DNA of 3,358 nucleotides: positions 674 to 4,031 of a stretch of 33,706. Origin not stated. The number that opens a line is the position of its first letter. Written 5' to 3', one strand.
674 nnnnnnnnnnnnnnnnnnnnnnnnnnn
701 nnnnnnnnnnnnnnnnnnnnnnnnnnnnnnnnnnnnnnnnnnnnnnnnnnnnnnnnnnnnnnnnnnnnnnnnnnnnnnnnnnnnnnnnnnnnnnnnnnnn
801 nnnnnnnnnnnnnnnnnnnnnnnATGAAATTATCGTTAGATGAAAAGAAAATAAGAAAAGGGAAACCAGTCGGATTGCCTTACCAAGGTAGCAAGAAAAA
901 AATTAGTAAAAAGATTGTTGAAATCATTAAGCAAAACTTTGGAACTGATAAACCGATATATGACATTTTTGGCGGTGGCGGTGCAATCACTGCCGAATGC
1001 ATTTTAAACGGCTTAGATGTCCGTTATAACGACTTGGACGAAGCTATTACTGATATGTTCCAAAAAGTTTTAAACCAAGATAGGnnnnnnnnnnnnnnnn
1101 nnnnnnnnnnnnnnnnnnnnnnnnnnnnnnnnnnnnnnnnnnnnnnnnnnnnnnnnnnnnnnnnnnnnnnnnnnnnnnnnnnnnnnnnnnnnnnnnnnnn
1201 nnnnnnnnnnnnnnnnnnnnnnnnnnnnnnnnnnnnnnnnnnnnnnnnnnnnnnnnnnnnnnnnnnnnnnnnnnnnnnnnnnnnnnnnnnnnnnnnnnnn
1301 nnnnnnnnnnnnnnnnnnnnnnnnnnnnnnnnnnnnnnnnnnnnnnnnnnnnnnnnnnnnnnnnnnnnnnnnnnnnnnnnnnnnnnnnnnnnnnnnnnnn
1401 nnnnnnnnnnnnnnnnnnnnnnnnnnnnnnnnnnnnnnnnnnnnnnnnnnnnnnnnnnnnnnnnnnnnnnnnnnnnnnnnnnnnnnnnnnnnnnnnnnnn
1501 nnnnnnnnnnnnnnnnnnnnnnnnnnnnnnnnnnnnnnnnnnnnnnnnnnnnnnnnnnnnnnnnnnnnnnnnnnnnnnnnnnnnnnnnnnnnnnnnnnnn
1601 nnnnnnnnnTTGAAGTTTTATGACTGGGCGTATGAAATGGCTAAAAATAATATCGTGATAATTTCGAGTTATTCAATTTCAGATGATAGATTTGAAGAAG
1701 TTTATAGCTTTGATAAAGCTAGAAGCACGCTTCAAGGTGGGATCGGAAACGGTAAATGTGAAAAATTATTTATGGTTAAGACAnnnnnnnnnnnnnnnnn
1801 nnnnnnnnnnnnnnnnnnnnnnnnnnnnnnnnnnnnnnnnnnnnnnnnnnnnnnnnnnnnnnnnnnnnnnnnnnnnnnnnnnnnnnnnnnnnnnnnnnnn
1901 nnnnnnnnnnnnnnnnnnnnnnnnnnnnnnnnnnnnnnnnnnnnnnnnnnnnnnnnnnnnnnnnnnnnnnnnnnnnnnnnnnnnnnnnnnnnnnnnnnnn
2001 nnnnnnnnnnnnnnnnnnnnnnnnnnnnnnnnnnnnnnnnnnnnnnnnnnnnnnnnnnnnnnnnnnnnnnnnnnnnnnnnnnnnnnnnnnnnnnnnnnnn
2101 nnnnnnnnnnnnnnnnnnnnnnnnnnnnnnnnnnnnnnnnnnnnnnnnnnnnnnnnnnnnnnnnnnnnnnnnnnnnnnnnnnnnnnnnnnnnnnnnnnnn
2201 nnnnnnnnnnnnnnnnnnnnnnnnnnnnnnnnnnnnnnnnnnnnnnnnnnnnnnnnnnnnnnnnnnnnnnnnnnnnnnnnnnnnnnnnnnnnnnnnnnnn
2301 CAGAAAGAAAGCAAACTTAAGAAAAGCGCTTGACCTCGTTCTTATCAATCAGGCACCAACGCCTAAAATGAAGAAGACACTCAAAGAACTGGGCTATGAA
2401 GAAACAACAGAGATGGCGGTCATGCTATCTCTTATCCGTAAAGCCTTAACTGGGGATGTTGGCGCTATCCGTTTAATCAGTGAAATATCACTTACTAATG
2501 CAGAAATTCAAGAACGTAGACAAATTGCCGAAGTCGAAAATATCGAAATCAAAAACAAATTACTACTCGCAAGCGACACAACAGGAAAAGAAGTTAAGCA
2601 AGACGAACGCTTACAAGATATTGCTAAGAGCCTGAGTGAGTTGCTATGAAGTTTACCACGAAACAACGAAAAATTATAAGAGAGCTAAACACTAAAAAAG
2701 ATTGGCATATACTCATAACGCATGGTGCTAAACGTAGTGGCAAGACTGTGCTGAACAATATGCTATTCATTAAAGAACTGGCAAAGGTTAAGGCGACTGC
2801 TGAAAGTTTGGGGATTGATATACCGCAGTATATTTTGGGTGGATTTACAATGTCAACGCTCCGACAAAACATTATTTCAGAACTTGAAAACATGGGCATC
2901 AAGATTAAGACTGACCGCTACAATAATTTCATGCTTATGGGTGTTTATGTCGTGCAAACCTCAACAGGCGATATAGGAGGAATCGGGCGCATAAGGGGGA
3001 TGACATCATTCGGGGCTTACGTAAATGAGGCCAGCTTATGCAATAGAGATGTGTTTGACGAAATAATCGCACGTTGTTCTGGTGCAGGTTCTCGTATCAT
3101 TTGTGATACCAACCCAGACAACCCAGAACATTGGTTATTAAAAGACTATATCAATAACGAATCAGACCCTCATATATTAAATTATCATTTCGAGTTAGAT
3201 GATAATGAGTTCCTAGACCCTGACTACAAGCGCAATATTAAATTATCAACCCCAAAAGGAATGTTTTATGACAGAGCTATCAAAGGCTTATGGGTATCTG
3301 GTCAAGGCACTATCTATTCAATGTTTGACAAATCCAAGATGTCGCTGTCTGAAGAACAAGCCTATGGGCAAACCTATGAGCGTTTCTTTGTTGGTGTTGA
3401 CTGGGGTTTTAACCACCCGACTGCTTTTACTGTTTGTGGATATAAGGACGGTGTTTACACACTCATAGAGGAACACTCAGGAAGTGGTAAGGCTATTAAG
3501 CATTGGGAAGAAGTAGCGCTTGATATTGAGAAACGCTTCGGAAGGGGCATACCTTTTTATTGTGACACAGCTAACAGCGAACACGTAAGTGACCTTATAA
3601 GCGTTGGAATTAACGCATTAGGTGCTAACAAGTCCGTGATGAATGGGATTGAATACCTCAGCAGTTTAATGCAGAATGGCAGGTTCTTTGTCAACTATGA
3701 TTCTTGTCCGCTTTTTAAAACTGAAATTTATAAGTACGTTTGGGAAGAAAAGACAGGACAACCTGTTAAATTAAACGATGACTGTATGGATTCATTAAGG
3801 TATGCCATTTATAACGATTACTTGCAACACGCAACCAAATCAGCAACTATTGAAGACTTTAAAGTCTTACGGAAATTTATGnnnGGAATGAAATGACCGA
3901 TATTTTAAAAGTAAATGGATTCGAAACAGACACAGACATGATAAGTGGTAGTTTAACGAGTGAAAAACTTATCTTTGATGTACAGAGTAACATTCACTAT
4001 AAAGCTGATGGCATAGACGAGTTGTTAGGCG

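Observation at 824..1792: Dam-family methyltransferase gene decayed by two in-frame TAA stops, catalytic-motif loss and invasion by a 9-bp minisatellite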

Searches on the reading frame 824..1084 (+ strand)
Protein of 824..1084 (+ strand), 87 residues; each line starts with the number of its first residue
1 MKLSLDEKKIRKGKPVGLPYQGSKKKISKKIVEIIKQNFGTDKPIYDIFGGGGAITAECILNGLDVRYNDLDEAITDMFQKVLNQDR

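Call 17: find_encoding_contigs(protein=window:824-1084:+, flank=5000, max_places=10)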
Protein window:824-1084:+ (87 aa): 22 contigs read that carry it; 3 places shown.
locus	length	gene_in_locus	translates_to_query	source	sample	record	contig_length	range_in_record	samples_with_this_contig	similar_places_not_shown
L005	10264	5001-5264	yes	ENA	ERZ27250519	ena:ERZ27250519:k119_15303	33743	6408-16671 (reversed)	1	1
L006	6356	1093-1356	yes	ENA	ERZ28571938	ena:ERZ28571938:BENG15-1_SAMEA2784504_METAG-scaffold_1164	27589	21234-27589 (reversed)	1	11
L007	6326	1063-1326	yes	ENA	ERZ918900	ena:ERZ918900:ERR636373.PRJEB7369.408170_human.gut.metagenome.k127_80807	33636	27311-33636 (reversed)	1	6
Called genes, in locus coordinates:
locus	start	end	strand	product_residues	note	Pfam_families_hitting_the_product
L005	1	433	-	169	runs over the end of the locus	PF07852:DUF1642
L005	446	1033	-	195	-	-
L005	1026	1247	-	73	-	-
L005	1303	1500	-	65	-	-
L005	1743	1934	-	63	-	-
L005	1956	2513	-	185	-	-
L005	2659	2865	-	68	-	-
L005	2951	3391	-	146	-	-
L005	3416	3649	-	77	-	-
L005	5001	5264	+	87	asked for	PF02086:MethyltransfD12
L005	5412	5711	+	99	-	-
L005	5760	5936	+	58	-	-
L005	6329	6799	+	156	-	-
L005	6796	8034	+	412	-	PF03237:Terminase_6N, PF17289:Terminase_6C (faint), PF04466:Terminase_3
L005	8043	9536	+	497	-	PF05133:SPP1_portal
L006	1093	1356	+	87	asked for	PF02086:MethyltransfD12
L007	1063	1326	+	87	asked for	PF02086:MethyltransfD12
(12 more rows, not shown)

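Call 66: list_cluster_members(proteins=[window:824-1084:+, window:2646-3881:+, window:17131-17895:+])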
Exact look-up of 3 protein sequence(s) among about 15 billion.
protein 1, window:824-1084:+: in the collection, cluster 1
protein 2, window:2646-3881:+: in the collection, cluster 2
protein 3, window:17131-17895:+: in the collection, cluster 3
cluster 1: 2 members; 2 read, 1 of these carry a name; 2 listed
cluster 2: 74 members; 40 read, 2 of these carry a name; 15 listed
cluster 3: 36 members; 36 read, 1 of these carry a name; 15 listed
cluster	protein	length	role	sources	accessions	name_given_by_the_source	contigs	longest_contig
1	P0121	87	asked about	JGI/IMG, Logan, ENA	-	site-specific DNA-adenine methylase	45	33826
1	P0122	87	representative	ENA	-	-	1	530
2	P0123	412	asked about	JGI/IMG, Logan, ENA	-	PBSX family phage terminase large subunit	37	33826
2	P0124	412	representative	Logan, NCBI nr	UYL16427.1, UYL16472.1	MAG: terminase large subunit [Caudoviricetes sp.]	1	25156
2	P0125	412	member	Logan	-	-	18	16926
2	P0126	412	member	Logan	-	-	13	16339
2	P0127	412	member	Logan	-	-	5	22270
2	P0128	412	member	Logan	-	-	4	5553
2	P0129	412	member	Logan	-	-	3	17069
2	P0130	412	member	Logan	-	-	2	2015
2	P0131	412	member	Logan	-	-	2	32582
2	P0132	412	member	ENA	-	-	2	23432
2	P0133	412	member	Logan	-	-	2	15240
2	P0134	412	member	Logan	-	-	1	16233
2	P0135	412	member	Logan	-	-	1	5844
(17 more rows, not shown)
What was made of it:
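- The 87-aa product is on 45 contigs and the identical TerL on 37 (call 66). It is identical on 45 contigs (call 66).
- Tried and rejected: Cluster members are unnamed MAG or metagenome entries (call 66).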

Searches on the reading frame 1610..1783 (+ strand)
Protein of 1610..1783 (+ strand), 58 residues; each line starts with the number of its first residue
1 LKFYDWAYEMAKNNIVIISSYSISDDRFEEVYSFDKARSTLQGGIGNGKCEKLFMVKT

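Call 55: find_encoding_contigs(protein=window:1610-1783:+, flank=2500, max_places=10)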
Protein window:1610-1783:+ (58 aa): 23 contigs read that carry it; 3 places shown.
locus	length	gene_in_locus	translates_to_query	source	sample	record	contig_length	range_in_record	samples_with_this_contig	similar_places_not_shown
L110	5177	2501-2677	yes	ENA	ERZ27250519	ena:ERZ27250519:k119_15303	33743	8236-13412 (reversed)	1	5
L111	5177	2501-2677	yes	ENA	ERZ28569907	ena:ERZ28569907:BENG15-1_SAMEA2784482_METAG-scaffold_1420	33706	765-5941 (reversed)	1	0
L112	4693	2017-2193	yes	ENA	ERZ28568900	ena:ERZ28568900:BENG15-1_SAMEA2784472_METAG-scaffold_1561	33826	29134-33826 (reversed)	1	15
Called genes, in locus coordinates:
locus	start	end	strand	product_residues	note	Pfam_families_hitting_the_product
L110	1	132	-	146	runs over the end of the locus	-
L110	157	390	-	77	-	-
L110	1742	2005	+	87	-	PF02086:MethyltransfD12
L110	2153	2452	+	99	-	-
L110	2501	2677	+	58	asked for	-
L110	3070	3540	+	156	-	-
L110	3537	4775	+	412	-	PF03237:Terminase_6N, PF17289:Terminase_6C (faint), PF04466:Terminase_3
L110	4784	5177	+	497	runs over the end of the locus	PF05133:SPP1_portal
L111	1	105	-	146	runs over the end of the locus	-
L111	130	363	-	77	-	-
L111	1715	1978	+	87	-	PF02086:MethyltransfD12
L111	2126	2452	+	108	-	-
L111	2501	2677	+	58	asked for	-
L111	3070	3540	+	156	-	-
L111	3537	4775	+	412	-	PF03237:Terminase_6N, PF17289:Terminase_6C (faint), PF04466:Terminase_3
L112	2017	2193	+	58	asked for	-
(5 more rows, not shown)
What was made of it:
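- Among contigs read, about 14 carry stop 2 and 7 carry YPPY (calls 17, 55). The allele carrying it is the commoner one among contigs read, about 14 against 7 (calls 17, 55).
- Tried and rejected: Allele counts therefore rest on the ENA and Logan contigs of calls 17 and 55.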

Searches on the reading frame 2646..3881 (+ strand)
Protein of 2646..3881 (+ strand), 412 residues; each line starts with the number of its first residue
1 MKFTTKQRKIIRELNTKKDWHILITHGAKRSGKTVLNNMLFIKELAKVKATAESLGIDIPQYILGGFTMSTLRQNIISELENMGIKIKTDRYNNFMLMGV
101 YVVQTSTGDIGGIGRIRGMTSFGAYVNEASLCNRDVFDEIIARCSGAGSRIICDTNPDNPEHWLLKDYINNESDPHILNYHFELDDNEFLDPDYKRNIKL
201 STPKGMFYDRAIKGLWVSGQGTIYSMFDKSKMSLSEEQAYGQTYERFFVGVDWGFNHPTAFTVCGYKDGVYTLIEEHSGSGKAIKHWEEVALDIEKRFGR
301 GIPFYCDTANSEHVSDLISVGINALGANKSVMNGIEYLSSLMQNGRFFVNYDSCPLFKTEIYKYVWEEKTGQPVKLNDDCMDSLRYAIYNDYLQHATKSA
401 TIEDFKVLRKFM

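Call 18: find_encoding_contigs(protein=window:2646-3881:+, flank=5000, max_places=10)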
Protein window:2646-3881:+ (412 aa): 23 contigs read that carry it; 3 places shown.
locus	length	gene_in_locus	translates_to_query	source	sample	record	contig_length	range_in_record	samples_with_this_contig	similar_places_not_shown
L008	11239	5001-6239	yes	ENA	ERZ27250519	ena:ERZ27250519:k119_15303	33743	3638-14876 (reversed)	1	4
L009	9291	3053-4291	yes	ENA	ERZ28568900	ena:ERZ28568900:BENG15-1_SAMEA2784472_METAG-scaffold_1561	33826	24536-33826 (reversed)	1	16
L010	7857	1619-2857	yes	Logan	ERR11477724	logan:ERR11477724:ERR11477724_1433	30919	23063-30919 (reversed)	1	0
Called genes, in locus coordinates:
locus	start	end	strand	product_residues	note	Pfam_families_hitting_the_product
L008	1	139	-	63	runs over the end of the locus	-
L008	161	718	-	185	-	-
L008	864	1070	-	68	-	-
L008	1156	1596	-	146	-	-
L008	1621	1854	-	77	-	-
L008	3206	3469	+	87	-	PF02086:MethyltransfD12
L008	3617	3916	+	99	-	-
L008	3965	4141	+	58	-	-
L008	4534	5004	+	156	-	-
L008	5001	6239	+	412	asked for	PF03237:Terminase_6N, PF17289:Terminase_6C (faint), PF04466:Terminase_3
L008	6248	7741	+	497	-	PF05133:SPP1_portal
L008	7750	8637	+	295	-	PF04233:Phage_Mu_F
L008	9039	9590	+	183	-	PF14265:DUF4355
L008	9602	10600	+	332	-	PF05065:Phage_capsid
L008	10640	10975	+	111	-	PF05135:Phage_connect_1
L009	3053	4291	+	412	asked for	PF03237:Terminase_6N, PF17289:Terminase_6C (faint), PF04466:Terminase_3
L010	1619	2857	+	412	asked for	PF03237:Terminase_6N, PF17289:Terminase_6C (faint), PF04466:Terminase_3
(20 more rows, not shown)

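Call 56: search_dna_similar(query=window:2646-3881:+, collection=phages, mode=protein, max_rows=12)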
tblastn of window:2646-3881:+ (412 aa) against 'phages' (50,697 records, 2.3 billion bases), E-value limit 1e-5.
Records with a match: 962; places in all: 964; records where one place covers at least 80% of the query: 400.
Best place of each record, by identity: <60% 962.
By first word of the organism name: Vibrio 352; Streptococcus 144; Pseudomonas 94; Staphylococcus 76; Streptomyces 41; Bacillus 37; Lactobacillus 31; Microbacterium 30; Bacteriophage 23; Clostridium 19; and 44 more.
By host as written in the record: - 349; Streptococcus thermophilus 53; Pseudomonas aeruginosa 38; Vibrio harveyi BAA-1116 36; Staphylococcus aureus 32; Microbacterium foliorum NRRL B-24224 20; Streptomyces sanglieri UNT16F27A 16; Pseudomonas aeruginosa PAO1 16; and 223 more.
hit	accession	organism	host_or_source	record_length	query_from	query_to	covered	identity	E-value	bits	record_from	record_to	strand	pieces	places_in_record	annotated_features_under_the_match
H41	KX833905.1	Lactococcus phage PLg-TB25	Lactococcus garvieae strain TB25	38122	1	404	98%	57.9%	1e-149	474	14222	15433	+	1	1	hypothetical protein (x2)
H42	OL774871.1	Streptococcus phage MissB1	Streptococcus mitis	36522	2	402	97%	48.3%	7e-109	357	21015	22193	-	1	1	terminase large subunit | terminase small subunit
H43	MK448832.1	Streptococcus phage Javan85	Streptococcus azizii 13-1151-1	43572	3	409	99%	47.4%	5e-109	358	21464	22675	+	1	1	terminase large subunit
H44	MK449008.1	Streptococcus phage Javan84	Streptococcus azizii 1206367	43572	3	409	99%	47.4%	5e-109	358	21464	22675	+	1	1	terminase large subunit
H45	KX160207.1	Lactococcus phage 53801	Lactococcus lactis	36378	3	406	98%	47.8%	8e-112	365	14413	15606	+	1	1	large terminase subunit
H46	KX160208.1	Lactococcus phage 53802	Lactococcus lactis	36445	3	406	98%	47.8%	8e-112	365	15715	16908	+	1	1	terminase large subunit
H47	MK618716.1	Staphylococcus phage Sebago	Staphylococcus aureus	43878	3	389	94%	49.9%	4e-116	378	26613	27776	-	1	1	terminase large subunit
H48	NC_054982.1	Staphylococcus phage Sebago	Staphylococcus aureus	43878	3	389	94%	49.9%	4e-116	378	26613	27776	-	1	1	terminase large subunit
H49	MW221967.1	Staphylococcus phage PMBT9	wash water of piglets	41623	3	389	94%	49.9%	2e-115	376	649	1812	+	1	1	terminase large subunit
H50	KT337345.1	Streptococcus phage phiARI0285-1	Streptococcus pneumoniae 10B01328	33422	2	402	97%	48.0%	4e-108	355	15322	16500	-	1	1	terminase_6 domain protein | terminase_2 domain protein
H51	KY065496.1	Streptococcus phage IPP60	Streptococcus pneumoniae 6A/2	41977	2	402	97%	48.0%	4e-108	355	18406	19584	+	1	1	terminase large subunit | putative small subunit of the terminase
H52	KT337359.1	Streptococcus phage phiARI0468b-3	Streptococcus pneumoniae 09B10874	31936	2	402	97%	48.0%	4e-108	355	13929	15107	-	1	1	terminase large subunit | terminase_2 domain protein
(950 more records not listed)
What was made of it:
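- Tried and rejected: The best TerL match is Lactococcus garvieae phage PLg-TB25 at 58% (call 56).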
